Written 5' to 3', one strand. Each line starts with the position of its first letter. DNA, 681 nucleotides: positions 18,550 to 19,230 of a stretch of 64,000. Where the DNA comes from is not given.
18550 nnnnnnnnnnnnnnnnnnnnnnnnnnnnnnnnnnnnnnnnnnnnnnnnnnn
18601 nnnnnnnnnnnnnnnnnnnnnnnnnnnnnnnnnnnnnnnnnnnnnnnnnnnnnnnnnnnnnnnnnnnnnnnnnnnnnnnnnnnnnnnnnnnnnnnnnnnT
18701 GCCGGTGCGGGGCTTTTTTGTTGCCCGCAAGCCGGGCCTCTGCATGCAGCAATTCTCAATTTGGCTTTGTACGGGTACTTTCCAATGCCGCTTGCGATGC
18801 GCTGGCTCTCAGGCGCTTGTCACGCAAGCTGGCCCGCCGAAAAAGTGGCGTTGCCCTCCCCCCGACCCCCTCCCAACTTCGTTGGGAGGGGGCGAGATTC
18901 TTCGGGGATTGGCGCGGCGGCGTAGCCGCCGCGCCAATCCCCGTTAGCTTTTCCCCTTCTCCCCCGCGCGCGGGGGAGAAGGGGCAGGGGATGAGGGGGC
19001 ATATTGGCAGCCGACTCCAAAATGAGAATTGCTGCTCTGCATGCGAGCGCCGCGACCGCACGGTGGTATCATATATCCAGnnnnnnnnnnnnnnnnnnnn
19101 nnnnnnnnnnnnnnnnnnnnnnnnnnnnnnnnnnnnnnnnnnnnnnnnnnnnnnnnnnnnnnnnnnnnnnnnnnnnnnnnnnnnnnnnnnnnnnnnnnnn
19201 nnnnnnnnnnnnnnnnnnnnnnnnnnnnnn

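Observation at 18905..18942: Compensatory arm substitutions and CG-slippage inside the element's three perfect palindromes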

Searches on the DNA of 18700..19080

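Call 80: search_rna_families(source=window, start=18700, end=19080, threshold=evalue, max_evalue=1)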
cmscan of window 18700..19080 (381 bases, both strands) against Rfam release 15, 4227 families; matches with E-value up to 1: 30.
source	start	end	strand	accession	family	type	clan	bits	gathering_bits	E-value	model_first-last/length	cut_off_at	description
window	18884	18963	+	RF04159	MIR1437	Gene; miRNA;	-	34.3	168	0.00029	1-192/192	no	MIR1437 microRNA precursor family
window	18885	18962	+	RF03878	mir-B6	Gene; miRNA;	-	30.2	89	0.031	1-83/83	no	mir-B6 microRNA precursor family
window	18883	18963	+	RF03486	mir-3940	Gene; miRNA;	-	27.8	84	0.0035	1-92/92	no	mir-3940 microRNA precursor family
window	18884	18963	-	RF04159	MIR1437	Gene; miRNA;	-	27.2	168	0.01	1-192/192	no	MIR1437 microRNA precursor family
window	18902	18944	+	RF00942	mir-1224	Gene; miRNA;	-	25.9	105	0.014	1-86/86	no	mir-1224 microRNA precursor family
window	18884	18960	+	RF00802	mir-207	Gene; miRNA;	-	25.6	88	0.011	1-78/78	no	mir-207 microRNA precursor family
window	18949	18988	+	RF04096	mir-4433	Gene; miRNA;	-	25.4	77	0.007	1-83/83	no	mir-4433 microRNA precursor family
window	18936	18993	-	RF04096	mir-4433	Gene; miRNA;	-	25.4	77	0.0071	1-83/83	no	mir-4433 microRNA precursor family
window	18933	19003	+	RF00829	mir-149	Gene; miRNA;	-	23.9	79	0.093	1-86/86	no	mir-149 microRNA precursor family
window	18903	18943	+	RF02963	DUF3800-IV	Gene; sRNA;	-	23.9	60.7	0.11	1-91/91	no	DUF3800-IV RNA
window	18885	18962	-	RF03878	mir-B6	Gene; miRNA;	-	23.6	89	0.62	1-83/83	no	mir-B6 microRNA precursor family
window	18934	19007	+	RF00884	MIR815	Gene; miRNA;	-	22.6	63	0.048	1-81/81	no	MIR815 microRNA precursor family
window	18950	18984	-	RF02795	Pab91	Gene; snRNA; snoRNA; HACA-box;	-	22.4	71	0.065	1-57/57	no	Pab91 RNA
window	18874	18961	+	RF00765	mir-337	Gene; miRNA;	-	22.3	80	0.02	1-93/93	no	mir-337 microRNA precursor family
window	18947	18985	+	RF03565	mir-1282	Gene; miRNA;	-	22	107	0.059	1-101/101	no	mir-1282 microRNA precursor family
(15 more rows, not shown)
